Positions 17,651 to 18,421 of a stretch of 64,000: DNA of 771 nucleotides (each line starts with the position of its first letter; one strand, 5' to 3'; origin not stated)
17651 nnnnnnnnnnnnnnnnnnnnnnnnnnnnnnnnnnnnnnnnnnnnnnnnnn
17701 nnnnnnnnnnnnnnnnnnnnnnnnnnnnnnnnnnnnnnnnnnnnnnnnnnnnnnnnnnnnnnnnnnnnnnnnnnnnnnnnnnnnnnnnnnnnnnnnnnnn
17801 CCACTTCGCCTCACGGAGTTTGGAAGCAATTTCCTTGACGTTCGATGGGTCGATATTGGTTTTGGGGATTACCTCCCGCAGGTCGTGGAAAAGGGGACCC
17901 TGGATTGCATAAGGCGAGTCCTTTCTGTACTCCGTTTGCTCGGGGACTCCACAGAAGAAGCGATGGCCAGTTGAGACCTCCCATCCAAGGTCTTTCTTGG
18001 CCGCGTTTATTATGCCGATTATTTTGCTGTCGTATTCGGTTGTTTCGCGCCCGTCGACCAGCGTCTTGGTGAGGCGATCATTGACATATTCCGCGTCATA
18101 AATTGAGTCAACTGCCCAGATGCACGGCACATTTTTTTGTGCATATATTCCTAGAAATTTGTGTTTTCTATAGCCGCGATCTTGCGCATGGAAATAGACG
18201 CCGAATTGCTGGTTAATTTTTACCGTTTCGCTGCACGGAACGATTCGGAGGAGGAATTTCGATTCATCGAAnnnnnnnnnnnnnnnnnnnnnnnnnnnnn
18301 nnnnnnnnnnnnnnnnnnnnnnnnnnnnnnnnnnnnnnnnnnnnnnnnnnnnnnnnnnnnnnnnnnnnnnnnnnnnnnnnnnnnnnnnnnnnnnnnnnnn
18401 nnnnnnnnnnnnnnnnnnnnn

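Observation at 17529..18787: Two-gene cassette: 329-aa protein with PD-(D/E)xK-like motif plus 63-aa partner; candidate novel defence or addiction module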

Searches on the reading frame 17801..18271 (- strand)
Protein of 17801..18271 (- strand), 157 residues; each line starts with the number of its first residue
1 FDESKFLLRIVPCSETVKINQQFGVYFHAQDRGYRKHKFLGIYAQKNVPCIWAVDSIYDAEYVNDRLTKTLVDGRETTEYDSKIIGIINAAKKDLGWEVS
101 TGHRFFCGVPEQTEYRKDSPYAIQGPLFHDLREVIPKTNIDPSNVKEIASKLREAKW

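Call 51: predict_structure(alignment_id=A4)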
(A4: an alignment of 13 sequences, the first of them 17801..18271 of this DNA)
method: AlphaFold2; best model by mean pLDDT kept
length: 157 residues; sequences in the alignment: 13
mean_pLDDT: 89.5   pTM: 0.84
mean pLDDT of the five models: 89.5, 89.4, 88.6, 88.4, 87.5
residues with pLDDT >= 90: 101; 70-90: 49; 50-70: 7; < 50: 0
segments of 3 or more residues with pLDDT < 50: none
pLDDT, mean of each block of 10 residues (from residue 1): 78 88 92 80 92 95 96 95 97 94 95 90 83 77 90 89
secondary structure, 60 per line:
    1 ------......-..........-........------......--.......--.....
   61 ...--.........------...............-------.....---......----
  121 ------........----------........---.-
elements in order: E7-12 H14-23 E25-29 E39-44 E47-53 E56-63 E66-74 H81-95 E103-107 E111-116 E127-130 H131-134 H145-152

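Call 53: fold_search(model_id=the predicted structure, library=pdb)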
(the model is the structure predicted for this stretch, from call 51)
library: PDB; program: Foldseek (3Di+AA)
matches with E <= 10: 463; with E <= 0.001: 0
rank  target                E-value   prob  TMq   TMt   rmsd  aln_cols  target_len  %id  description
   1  5gus_A                4.0e-02  0.63  0.34  0.36   7.9       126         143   11  Crystal structure of ASCH domain from Zymomonas mobilis (released 2017-08-30)
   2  5gus_B                4.6e-02  0.82  0.39  0.42   4.8       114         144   10  Crystal structure of ASCH domain from Zymomonas mobilis (released 2017-08-30)
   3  5guq_C                5.9e-02  0.63  0.33  0.35   5.5       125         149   11  Crystal structure of ASCH from Zymomonas mobilis (released 2017-08-30)
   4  5y6b_A                7.6e-02  0.63  0.41  0.43   7.6       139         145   13  Crystal structure of ZmASCH Y47F mutant protein from Zymomonas mobilis (released 2018-07-18)
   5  2dp9                  8.1e-02  0.41  0.34  0.41   8.2       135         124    9  Crystal Structure of Conserved Hypothetical Protein TTHA0113 from Thermus thermophilus HB8 (released 2006-11-08)
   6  4rdn_B                8.6e-02  0.41  0.27  0.28   9.4       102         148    6  Structure of YTH-YTHDF2 in complex with m6A (released 2014-12-24)
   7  7r5w_B                9.2e-02  0.33  0.25  0.26   9.3        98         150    7  Crystal structure of YTHDF2 with compound YLI_DF_029 (released 2022-03-16)
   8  5y6b_B                1.0e-01  0.44  0.32  0.35   8.2       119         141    9  Crystal structure of ZmASCH Y47F mutant protein from Zymomonas mobilis (released 2018-07-18)
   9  7z8w_B                1.0e-01  0.28  0.26  0.27  13.4       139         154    6  Crystal structure of YTHDF2 with compound YLI_DC1_018 (released 2022-03-30)
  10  6yex_A                1.3e-01  0.33  0.24  0.13  10.4        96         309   10  VcaM4I restriction endonuclease in the absence of DNA (released 2020-12-16)
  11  7z4u_B                1.4e-01  0.33  0.26  0.27   9.4        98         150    6  Crystal structure of YTHDF2 with compound YLI_DF_028 (released 2022-03-16)
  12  6zda_B                1.4e-01  0.28  0.29  0.28  10.1       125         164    9  Crystal structure of YTHDC1 M438A mutant complex with m6A (released 2021-01-13)
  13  7yx6_A                1.9e-01  0.44  0.34  0.36   6.4       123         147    8  Crystal structure of YTHDF2 with compound YLI_DF_027 (released 2022-02-23)
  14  2pop_C                1.9e-01  0.07  0.11  0.06  15.8        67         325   13  The Crystal Structure of TAB1 and BIR1 complex (released 2007-07-03)
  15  6t0x_B                2.1e-01  0.33  0.28  0.28   8.2       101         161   10  Crystal structure of YTHDC1 with fragment 22 (ACA_DC1_001) (released 2020-03-04)
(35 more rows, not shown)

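Call 70: fold_search(model_id=the predicted structure, library=viral)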
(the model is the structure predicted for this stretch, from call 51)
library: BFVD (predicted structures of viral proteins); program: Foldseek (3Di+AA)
matches with E <= 10: 803; with E <= 0.001: 0
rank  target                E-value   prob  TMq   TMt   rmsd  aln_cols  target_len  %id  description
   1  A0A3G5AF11            6.3e-02  0.66  0.39  0.20   6.1       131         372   13  DUF72 domain-containing protein [Hyperionvirus sp.]
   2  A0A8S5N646            7.1e-02  0.63  0.37  0.20   6.7       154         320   10  PD-(D/E)XK nuclease superfamily protein [Myoviridae sp. ct8ME27]
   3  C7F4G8                7.1e-02  0.38  0.36  0.28   9.7       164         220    8  (no name in the UniProt tables at hand)
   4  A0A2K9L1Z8            1.0e-01  0.09  0.17  0.13  14.2       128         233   16  ORFan [Tupanvirus soda lake]
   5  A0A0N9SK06            1.5e-01  0.07  0.12  0.18  11.7        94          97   12  Uncharacterized protein [Bacillus phage VMY22]
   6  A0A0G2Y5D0            2.1e-01  0.06  0.16  0.14  13.8       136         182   10  Uncharacterized protein [Acanthamoeba polyphaga mimivirus Kroon]
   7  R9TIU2                2.4e-01  0.25  0.28  0.37  13.9        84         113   13  Translation regulation protein [Vibrio phage VFJ]
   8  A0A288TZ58            3.5e-01  0.05  0.14  0.15  15.1        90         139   14  Uncharacterized protein [Enterococcus phage EFP01]
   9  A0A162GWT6            3.8e-01  0.09  0.21  0.26   6.7       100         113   16  Uncharacterized protein [Mocis latipes granulovirus]
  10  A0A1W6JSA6            3.8e-01  0.04  0.15  0.19  12.9       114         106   15  Uncharacterized protein [Bacillus phage Harambe]
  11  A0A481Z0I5            4.3e-01  0.35  0.42  0.50   5.1       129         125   10  Uncharacterized protein [Mimivirus LCMiAC01]
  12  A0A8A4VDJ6            4.3e-01  0.11  0.14  0.31  10.3        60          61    7  (no name in the UniProt tables at hand)
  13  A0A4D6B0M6            4.3e-01  0.03  0.15  0.17  11.8       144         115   11  (no name in the UniProt tables at hand)
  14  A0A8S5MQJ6            4.6e-01  0.06  0.13  0.19  11.2        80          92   10  Uncharacterized protein [Podoviridae sp. ctiHu16]
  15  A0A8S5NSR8            4.9e-01  0.21  0.16  0.17  12.6        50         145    8  NinB recombination protein [Myoviridae sp. ctkmZ20]
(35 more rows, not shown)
